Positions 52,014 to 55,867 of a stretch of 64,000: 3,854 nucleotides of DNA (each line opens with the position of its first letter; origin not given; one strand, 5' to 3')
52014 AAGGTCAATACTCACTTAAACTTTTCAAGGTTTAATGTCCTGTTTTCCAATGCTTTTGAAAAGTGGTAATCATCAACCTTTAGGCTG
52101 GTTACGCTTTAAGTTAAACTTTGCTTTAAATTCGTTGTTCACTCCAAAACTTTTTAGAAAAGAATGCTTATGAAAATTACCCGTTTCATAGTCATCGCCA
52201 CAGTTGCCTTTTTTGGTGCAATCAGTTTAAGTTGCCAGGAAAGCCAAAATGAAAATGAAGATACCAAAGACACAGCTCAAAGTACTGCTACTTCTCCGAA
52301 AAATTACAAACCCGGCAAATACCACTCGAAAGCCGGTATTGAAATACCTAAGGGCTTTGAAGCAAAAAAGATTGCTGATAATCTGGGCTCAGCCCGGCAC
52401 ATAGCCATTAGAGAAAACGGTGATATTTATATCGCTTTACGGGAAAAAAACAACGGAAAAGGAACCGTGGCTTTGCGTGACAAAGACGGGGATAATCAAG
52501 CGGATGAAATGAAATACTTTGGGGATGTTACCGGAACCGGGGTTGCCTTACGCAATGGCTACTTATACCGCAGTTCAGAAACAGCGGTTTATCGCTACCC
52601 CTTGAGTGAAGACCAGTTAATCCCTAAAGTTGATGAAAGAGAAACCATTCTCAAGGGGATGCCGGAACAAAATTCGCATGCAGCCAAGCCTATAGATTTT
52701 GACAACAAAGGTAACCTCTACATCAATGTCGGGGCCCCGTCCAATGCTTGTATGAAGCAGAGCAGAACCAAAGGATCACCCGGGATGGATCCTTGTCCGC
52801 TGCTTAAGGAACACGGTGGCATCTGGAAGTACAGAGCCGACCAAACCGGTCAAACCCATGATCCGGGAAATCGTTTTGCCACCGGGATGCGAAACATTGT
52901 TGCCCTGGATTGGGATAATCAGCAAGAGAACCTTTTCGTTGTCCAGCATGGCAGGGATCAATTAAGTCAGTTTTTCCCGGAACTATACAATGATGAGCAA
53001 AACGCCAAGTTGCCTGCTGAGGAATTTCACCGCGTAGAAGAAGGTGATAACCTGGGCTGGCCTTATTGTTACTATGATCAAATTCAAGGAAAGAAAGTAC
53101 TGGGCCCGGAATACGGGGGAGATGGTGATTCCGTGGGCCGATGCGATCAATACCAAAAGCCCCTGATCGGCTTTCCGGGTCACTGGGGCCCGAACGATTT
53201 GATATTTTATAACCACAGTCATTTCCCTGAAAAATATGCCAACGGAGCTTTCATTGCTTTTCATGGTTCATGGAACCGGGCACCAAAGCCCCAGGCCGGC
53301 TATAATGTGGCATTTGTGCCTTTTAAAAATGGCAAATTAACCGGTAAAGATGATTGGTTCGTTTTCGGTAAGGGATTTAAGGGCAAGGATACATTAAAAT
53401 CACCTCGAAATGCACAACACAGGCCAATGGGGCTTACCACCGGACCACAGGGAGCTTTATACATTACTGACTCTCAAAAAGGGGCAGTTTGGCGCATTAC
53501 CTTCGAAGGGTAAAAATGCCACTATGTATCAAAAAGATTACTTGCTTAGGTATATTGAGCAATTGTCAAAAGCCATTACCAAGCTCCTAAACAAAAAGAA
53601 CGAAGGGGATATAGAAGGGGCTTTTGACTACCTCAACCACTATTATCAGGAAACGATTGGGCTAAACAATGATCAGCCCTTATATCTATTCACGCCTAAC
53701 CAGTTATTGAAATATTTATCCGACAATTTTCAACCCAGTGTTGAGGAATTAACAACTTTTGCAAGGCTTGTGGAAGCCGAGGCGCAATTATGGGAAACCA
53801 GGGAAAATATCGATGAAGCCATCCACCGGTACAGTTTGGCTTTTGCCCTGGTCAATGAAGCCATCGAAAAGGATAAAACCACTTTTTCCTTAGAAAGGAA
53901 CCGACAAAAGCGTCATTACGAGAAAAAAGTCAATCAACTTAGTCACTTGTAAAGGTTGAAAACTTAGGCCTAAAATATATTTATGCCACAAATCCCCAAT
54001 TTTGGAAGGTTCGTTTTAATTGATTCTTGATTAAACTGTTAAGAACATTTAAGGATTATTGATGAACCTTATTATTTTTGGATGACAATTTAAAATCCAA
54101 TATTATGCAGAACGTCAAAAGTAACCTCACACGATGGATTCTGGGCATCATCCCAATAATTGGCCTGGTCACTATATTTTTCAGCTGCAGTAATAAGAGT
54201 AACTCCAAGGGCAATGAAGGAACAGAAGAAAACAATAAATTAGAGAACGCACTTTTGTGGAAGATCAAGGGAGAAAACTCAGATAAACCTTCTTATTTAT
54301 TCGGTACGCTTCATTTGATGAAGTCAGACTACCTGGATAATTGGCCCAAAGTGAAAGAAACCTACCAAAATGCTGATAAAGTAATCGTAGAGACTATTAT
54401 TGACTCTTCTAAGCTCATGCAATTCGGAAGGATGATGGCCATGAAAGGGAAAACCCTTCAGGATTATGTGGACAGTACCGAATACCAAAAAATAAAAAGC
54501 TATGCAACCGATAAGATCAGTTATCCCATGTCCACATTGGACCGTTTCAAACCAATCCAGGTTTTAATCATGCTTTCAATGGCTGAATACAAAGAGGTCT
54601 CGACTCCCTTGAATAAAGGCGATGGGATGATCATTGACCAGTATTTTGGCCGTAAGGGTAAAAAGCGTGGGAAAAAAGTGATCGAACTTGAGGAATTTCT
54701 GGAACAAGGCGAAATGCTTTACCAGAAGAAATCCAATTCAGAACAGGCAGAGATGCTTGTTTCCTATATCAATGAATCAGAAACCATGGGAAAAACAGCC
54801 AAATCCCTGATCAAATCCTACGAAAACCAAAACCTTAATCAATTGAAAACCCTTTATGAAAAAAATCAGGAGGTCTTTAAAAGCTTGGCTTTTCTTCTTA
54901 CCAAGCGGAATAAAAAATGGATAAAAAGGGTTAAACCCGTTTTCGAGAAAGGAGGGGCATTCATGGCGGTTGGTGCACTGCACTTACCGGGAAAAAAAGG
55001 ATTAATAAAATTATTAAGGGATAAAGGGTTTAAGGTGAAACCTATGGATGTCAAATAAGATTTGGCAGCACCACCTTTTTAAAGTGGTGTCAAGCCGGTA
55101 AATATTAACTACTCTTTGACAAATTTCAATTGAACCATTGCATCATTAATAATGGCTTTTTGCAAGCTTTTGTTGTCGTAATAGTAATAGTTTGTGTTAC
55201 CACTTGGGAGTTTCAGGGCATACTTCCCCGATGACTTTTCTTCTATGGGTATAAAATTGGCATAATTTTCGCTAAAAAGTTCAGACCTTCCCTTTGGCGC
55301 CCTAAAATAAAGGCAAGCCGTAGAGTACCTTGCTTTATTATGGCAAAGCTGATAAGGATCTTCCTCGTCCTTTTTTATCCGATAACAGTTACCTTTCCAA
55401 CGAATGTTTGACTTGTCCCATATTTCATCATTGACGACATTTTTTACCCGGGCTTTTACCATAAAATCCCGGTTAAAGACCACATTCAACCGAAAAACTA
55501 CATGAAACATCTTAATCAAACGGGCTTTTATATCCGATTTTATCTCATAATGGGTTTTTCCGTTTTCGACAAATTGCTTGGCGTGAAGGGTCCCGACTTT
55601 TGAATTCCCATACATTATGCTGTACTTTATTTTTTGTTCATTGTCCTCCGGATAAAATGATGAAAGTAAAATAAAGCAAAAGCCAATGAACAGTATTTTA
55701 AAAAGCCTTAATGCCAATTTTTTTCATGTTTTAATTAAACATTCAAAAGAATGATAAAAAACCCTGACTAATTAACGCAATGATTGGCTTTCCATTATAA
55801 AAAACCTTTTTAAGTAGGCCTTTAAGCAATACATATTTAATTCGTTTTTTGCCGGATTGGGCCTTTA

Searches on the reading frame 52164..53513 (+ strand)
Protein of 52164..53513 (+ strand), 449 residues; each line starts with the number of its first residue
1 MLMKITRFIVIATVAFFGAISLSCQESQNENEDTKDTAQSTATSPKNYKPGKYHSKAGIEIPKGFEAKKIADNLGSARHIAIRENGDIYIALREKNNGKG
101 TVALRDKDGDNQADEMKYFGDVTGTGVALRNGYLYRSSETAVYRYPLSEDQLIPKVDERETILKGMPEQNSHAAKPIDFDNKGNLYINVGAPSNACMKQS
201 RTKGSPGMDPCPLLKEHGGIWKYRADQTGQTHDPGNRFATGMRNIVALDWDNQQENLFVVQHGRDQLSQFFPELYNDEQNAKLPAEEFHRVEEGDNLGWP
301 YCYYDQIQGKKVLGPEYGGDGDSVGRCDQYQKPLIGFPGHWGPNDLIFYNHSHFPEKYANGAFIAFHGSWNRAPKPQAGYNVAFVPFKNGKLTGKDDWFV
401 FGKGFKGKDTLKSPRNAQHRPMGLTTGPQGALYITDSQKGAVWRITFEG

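Call 16: search_protein_families(library=pfam, proteins=[window:52164-53513:+], max_evalue=0.001)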
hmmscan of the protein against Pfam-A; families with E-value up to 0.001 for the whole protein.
window:52164-53513:+ (449 aa): 2 families
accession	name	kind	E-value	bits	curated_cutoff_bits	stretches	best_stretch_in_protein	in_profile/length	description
PF07995.17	GSDH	-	1.9e-12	47.6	25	1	138-364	80-275/332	Glucose / Sorbosone dehydrogenase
PF23500.1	DUF7133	-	2.3e-06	27.6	27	0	57-191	7-152/385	Domain of unknown function (DUF7133)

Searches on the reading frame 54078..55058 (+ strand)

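Call 16: search_protein_families(library=pfam, proteins=[window:54078-55058:+], max_evalue=0.001)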
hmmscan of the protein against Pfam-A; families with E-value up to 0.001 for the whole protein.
window:54078-55058:+ (326 aa): 1 family
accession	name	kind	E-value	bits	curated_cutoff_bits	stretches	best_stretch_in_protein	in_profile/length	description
PF01963.22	TraB_PrgY_gumN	-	2.8e-55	188.4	26.8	1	59-322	1-263/263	TraB/PrgY/gumN family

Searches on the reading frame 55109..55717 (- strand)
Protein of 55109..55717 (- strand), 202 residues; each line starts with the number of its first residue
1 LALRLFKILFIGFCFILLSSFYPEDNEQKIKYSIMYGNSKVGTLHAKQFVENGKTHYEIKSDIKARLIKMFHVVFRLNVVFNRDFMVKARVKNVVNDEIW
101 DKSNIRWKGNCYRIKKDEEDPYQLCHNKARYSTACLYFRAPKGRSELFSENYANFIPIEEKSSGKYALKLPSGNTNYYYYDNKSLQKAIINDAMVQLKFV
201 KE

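Call 70: search_protein_families(library=pfam, proteins=[window:55109-55717:-], max_evalue=0.0001)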
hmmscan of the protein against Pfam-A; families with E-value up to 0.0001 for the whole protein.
window:55109-55717:- (202 aa): 1 family
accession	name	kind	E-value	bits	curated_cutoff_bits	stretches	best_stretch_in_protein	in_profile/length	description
PF19630.5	DUF6134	-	6.9e-20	72.3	27.9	1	32-193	1-175/184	Domain of unknown function (DUF6134)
